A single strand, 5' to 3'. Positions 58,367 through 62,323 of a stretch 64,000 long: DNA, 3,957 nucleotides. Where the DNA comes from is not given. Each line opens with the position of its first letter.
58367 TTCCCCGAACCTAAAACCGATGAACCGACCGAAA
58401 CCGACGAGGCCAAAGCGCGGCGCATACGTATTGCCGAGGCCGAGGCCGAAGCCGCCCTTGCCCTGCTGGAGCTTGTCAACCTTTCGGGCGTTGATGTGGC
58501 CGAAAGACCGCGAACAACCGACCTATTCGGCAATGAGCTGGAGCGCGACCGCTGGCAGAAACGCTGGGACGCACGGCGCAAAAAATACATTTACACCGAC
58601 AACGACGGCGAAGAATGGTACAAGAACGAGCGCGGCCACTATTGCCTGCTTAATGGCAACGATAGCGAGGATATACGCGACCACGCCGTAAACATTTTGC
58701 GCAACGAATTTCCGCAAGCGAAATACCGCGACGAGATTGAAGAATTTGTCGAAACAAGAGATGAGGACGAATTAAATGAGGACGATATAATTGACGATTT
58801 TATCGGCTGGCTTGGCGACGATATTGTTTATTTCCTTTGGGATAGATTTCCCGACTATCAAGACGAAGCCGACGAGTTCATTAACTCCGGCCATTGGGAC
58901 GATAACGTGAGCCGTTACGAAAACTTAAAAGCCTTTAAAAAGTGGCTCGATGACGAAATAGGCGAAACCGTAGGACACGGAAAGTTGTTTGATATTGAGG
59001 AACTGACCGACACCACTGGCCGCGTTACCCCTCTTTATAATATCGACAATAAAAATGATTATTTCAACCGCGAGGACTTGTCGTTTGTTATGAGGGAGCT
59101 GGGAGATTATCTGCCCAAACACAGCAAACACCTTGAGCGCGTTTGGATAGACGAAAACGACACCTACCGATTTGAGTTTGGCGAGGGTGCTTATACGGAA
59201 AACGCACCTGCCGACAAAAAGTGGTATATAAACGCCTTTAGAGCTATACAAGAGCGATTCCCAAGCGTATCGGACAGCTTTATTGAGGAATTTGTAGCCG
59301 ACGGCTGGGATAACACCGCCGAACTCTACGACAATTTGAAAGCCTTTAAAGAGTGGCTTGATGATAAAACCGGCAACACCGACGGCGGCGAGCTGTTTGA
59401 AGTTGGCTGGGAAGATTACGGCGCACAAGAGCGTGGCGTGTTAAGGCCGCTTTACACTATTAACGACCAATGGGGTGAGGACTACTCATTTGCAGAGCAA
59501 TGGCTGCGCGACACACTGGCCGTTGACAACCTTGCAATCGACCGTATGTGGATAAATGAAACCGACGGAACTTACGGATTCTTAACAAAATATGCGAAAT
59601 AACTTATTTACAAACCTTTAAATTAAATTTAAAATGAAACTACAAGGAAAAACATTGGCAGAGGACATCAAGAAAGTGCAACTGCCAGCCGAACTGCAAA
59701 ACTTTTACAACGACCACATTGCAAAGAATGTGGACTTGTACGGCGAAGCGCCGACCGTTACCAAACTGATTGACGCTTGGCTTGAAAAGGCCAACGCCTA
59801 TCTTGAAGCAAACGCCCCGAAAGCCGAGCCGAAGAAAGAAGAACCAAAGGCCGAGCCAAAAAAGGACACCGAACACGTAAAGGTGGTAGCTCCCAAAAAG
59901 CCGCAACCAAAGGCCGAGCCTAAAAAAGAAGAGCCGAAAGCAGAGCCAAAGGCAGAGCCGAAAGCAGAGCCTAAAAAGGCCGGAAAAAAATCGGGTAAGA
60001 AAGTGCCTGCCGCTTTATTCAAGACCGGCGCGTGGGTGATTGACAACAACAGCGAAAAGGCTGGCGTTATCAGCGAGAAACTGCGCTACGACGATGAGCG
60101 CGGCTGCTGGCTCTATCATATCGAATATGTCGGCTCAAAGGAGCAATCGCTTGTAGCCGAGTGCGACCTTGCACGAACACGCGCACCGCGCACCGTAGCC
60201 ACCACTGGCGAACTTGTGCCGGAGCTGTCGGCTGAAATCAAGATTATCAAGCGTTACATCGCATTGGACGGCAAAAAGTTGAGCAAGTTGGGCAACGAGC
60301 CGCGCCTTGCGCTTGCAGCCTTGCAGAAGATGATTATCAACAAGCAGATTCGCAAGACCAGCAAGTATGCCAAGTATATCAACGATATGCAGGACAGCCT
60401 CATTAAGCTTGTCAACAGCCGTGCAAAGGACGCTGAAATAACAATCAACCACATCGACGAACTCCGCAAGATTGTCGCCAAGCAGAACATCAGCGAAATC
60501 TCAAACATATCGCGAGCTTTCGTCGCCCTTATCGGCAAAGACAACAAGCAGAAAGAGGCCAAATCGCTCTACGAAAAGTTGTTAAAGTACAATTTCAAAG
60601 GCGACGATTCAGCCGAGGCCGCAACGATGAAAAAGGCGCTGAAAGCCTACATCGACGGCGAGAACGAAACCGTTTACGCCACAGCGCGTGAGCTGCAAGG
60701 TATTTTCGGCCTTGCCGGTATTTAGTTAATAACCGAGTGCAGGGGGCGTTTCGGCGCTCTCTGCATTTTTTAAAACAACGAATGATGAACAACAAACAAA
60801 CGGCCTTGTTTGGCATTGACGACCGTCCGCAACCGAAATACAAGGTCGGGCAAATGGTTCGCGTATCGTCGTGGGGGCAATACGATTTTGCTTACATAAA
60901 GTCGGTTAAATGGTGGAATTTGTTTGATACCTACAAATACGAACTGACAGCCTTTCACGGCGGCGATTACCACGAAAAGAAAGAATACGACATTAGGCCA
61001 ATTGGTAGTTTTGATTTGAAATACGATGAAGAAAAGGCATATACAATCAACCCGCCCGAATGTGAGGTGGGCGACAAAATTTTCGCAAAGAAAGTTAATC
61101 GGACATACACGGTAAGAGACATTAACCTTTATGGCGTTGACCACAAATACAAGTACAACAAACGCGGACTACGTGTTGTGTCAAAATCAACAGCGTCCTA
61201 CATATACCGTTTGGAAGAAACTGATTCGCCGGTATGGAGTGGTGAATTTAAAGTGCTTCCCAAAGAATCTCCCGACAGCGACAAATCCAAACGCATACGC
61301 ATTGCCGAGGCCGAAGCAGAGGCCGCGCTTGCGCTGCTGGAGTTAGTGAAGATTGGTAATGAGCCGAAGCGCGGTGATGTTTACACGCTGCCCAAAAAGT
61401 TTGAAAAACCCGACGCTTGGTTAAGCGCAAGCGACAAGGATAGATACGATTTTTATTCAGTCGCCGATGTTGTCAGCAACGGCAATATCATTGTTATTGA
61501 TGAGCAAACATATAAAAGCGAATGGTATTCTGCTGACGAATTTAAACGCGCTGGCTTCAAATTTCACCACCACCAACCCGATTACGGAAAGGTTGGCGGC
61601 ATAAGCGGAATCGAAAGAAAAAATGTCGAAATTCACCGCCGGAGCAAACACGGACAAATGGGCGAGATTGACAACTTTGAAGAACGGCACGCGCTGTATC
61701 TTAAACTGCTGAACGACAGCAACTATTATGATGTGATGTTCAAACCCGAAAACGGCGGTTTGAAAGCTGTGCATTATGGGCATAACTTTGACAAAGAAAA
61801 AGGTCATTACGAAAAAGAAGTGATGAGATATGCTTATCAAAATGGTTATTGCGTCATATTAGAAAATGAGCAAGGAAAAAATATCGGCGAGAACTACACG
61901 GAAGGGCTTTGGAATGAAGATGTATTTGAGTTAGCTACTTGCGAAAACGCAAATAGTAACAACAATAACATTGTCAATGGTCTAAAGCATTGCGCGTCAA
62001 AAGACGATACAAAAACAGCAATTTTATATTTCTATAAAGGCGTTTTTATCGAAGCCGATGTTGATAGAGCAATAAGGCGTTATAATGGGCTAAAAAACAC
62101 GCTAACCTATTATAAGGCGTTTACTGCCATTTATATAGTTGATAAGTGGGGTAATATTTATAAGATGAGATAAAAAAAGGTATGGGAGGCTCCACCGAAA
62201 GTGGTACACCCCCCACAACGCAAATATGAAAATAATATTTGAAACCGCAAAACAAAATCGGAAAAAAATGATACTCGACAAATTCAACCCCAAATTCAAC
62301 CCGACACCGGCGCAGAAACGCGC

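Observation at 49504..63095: Seven-gene operon that reads like a split P1 DarB / polyvalent-protein module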

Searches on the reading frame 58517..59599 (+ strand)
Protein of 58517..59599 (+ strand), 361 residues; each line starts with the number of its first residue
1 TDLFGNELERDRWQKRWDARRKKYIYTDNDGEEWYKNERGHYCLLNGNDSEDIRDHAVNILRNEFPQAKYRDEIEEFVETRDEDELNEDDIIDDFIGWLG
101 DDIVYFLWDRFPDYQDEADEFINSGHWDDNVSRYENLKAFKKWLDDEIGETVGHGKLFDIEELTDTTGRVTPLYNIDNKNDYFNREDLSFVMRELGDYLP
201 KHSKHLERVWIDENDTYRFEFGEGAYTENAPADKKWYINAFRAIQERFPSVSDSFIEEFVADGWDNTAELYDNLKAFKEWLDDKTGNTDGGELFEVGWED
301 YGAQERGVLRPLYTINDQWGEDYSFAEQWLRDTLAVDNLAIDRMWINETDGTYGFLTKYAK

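Call 56: search_protein_families(library=pfam, proteins=[window:58517-59599:+], max_evalue=5)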
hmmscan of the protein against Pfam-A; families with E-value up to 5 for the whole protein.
window:58517-59599:+ (361 aa): 2 families
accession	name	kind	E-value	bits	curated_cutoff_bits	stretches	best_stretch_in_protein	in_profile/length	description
PF08147.17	DBP10CT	-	0.0081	16.8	27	1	12-41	18-49/66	DBP10CT (NUC160) domain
PF12123.13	CBD_PlyG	-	0.023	14.8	28.2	1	273-284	27-38/44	PlyG Cell wall binding domain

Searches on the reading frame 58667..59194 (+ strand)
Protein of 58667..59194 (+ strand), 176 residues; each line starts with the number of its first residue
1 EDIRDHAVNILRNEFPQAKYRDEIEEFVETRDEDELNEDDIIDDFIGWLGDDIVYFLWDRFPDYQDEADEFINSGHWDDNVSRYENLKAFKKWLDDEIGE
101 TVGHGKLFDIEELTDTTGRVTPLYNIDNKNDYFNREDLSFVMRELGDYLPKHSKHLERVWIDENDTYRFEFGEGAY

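Call 81: predict_structure(alignment_id=A4)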
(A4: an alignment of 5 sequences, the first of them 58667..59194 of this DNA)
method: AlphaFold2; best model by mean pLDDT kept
length: 176 residues; sequences in the alignment: 5
mean_pLDDT: 83.7   pTM: 0.69
mean pLDDT of the five models: 83.7, 82.6, 82.4, 81.7, 81.5
residues with pLDDT >= 90: 63; 70-90: 91; 50-70: 22; < 50: 0
segments of 3 or more residues with pLDDT < 50: none
pLDDT, mean of each block of 10 residues (from residue 1): 81 80 81 73 79 83 91 88 90 87 79 94 75 72 93 93 88 78
secondary structure, 60 per line:
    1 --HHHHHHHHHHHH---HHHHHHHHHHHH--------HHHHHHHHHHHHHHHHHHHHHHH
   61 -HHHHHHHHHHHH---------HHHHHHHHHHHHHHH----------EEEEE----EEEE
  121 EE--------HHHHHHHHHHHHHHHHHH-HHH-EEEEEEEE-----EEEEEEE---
elements in order: H3-14 H18-29 H38-60 H62-73 H83-97 E108-112 E117-122 H131-148 E154-161 E167-173

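Call 86: fold_search(model_id=the predicted structure, library=pdb)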
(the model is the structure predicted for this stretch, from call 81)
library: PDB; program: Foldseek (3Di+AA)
matches with E <= 10: 1610; with E <= 0.001: 0
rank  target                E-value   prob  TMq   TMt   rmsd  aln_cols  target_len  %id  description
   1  8ucg_A                5.7e-01  0.15  0.18  0.09  12.9       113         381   12  Thermophilic RNA Ligase from Palaeococcus pacificus K92A (released 2024-02-21)
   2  8uce_B                6.0e-01  0.09  0.14  0.08  13.4       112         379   14  Thermophilic RNA Ligase from Palaeococcus pacificus + AMP (released 2024-02-21)
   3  8uci_B                6.4e-01  0.08  0.14  0.08  13.4       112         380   14  Thermophilic RNA Ligase from Palaeococcus pacificus K238G + AMP (released 2024-02-21)
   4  8uce_A                7.2e-01  0.08  0.14  0.08  13.5       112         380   14  Thermophilic RNA Ligase from Palaeococcus pacificus + AMP (released 2024-02-21)
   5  5dxo_A                8.6e-01  0.15  0.19  0.14   9.2        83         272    8  Structure of Aspergillus fumigatus trehalose-6-phosphate phosphatase crystal form 3 (released 2016-06-15)
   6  6q2a_A                9.1e-01  0.10  0.15  0.10  10.7        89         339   15  Trypanosoma brucei CLK1 kinase domain in complex with a covalent aminobenzimidazole inhibitor AB1 (released 2020-06-17)
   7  8ucg_B                1.0e+00  0.08  0.14  0.08  13.4       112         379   15  Thermophilic RNA Ligase from Palaeococcus pacificus K92A (released 2024-02-21)
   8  5a9x                  1.1e+00  0.05  0.13  0.05  18.6       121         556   12  Structure of GDP bound BipA (released 2015-08-26)
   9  4hlx_A                1.3e+00  0.11  0.20  0.30   9.7        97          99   18  The crystal structure of the DNA binding domain of vIRF-1 from the oncogenic KSHV (released 2013-03-13)
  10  4zck                  1.5e+00  0.03  0.14  0.09  18.2       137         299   12  Crystal Structure of C-terminal Fragment of Escherichia coli BipA/TypA (released 2015-07-29)
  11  1xo2_B                1.7e+00  0.04  0.14  0.10  11.4        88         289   11  Crystal structure of a human cyclin-dependent kinase 6 complex with a flavonol inhibitor, fisetin (released 2005-03-01)
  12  6o1x_B                1.8e+00  0.14  0.22  0.13   7.6        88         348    4  Structure of pCW3 conjugation coupling protein TcpA monomer form with ATPgS (released 2020-02-26)
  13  7qwk_H                1.8e+00  0.08  0.18  0.13   9.9        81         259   12  GCN2 (EIF2ALPHA KINASE 4, E2AK4) IN COMPLEX WITH COMPOUND 2 (released 2022-05-04)
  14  5l2q_B                2.1e+00  0.06  0.16  0.11  10.7        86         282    7  Serine/threonine-protein kinase 40 (STK40) kinase homology domain (released 2017-02-01)
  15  7z3s                  2.1e+00  0.06  0.19  0.13  11.5        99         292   16  CRYSTAL STRUCTURE of PheF from Geobacillus stearothermophilus (released 2023-01-11)
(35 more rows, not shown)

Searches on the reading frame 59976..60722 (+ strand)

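Call 56: search_protein_families(library=pfam, proteins=[window:59976-60722:+], max_evalue=5)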
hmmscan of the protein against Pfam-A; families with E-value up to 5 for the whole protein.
window:59976-60722:+ (249 aa): 8 families
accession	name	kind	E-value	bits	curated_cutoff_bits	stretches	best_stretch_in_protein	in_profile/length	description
PF05883.17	Baculo_RING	-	0.008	16.6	26.7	1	147-240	23-120/139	Baculovirus U-box/Ring-like domain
PF04344.18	CheZ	-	0.012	15.9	30.7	1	105-214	7-112/203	Chemotaxis phosphatase, CheZ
PF12460.14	MMS19_C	-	0.022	14.2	32.9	1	107-213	37-136/426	RNAPII transcription regulator C-terminal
PF10188.14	Oscp1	-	0.047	14.1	25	1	153-204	96-148/173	Organic solute transport protein 1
PF16146.10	DUF4854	-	0.054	14.3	28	1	203-241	37-75/102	Domain of unknown function (DUF4854)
PF25339.1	C2_C2CD3_N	-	0.16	12.3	27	1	130-180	77-126/145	N-terminal C2 domain of C2CD3 protein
PF06580.19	His_kinase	-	0.33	11.7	25.2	0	77-98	53-73/81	Histidine kinase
PF01196.24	Ribosomal_L17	-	0.79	11.1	27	1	116-217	6-93/97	Ribosomal protein L17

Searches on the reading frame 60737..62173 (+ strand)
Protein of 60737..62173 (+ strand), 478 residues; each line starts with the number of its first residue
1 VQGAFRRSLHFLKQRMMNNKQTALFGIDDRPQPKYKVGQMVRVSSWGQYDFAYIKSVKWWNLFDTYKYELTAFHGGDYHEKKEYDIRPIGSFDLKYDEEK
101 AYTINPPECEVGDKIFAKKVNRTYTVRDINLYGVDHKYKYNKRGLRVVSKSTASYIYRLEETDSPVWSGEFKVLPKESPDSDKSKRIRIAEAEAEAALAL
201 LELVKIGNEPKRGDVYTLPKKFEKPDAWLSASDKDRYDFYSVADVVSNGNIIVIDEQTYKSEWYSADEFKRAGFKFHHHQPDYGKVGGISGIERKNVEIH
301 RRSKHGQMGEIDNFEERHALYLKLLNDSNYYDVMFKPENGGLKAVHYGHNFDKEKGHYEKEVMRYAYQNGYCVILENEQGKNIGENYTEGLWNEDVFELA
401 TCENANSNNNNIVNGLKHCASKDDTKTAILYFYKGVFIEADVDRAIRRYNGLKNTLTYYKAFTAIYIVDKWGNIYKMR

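Call 5: search_protein_families(library=pfam, proteins=[window:60737-62173:+], max_evalue=0.01)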
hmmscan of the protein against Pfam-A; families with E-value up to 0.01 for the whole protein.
window:60737-62173:+ (478 aa): 0 families

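Call 6: search_protein_families(library=phrogs, proteins=[window:60737-62173:+], max_evalue=0.01)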
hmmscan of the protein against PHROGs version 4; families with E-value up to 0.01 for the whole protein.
window:60737-62173:+ (478 aa): 1 family
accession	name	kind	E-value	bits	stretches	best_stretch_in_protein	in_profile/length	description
phrog_26172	-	unknown function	0.0014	19.7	0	293-365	23-87/106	-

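Call 8: search_protein_families(library=ncbifam, proteins=[window:60737-62173:+], max_evalue=0.01)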
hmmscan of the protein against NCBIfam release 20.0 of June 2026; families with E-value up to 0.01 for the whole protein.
window:60737-62173:+ (478 aa): 0 families

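Call 35: search_solved_structures(query=window:60737-62173:+, max_evalue=1)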
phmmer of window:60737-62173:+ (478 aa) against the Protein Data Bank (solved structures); distinct sequences matched with E-value up to 1: 1.
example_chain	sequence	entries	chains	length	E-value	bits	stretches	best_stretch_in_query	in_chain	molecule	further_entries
9iig_A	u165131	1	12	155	0.13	14.6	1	336-403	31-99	Bacterioferritin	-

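Call 37: find_homologous_proteins(query=window:60737-62173:+, max_evalue=0.001)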
Query window:60737-62173:+ (478 aa): 10 proteins with E <= 0.001 among 5757 candidates.
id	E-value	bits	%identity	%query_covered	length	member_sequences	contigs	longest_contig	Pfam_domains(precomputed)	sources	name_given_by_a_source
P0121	0.0e+0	1073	100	97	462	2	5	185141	-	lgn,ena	-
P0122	1.5e-201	689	98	63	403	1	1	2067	-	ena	-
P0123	5.4e-201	687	98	63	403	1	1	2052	-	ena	-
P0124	4.4e-62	229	64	35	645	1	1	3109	-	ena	-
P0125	2.1e-48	184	58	34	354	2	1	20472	PF04233.20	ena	-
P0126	1.4e-36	145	52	32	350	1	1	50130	-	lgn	-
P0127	2.4e-36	144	54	29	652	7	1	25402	-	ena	-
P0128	3.2e-36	144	57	28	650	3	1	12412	-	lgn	-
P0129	4.8e-23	100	43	25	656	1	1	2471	PF18819.7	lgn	-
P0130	2.8e-7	48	84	7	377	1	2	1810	-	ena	-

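Call 57: search_protein_families(library=padloc, proteins=[window:60737-62173:+], max_evalue=0.01)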
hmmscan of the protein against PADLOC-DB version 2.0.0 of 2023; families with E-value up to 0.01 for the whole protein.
window:60737-62173:+ (478 aa): 0 families

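Call 106: find_encoding_contigs(protein=P0125, flank=6000, max_places=1)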
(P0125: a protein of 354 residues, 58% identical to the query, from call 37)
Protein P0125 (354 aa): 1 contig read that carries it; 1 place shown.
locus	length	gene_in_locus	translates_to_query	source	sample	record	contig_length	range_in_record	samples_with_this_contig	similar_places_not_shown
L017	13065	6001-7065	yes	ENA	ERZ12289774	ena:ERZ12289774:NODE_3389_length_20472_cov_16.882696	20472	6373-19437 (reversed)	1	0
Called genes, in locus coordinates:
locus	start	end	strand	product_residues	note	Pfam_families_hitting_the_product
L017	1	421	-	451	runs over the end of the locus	-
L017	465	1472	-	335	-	PF04586:Peptidase_S78, PF10123:Mu-like_Pro_N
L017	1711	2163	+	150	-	PF08822:DUF1804 (faint), PF06056:Terminase_5 (weak)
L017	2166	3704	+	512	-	-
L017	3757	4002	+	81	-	-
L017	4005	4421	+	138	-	PF07030:Phage_Mu_Gp36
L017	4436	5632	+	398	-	PF06074:Portal_Mu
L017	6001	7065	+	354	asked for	PF04233:Phage_Mu_F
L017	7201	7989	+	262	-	PF02518:HATPase_c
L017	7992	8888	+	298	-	PF00072:Response_reg, PF04471:Mrr_cat (weak)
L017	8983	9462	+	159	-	PF05069:Phage_tail_S (weak)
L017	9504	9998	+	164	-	-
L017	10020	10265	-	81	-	-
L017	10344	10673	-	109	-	-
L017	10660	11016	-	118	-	-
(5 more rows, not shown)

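Call 107: find_encoding_contigs(protein=P0127, flank=9000, max_places=1)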
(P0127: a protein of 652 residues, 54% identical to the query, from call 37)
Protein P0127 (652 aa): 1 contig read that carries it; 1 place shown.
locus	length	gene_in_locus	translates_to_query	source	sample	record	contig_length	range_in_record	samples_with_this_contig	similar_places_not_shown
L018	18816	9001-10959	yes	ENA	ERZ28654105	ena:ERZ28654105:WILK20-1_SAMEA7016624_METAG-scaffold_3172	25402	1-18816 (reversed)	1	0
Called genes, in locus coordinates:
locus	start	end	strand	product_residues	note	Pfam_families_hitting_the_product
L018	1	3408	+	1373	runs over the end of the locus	PF13872:AAA_34, PF13871:Helicase_C_4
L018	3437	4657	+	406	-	-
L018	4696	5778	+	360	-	-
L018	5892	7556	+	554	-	PF18760:ART-PolyVal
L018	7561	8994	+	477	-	-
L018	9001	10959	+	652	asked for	-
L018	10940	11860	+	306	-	PF06745:ATPase (weak)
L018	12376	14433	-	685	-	-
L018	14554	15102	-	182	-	PF00583:Acetyltransf_1, PF13508:Acetyltransf_7 (weak), PF13673:Acetyltransf_10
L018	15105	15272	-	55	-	-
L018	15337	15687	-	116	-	-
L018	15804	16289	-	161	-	-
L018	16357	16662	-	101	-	-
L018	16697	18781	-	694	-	-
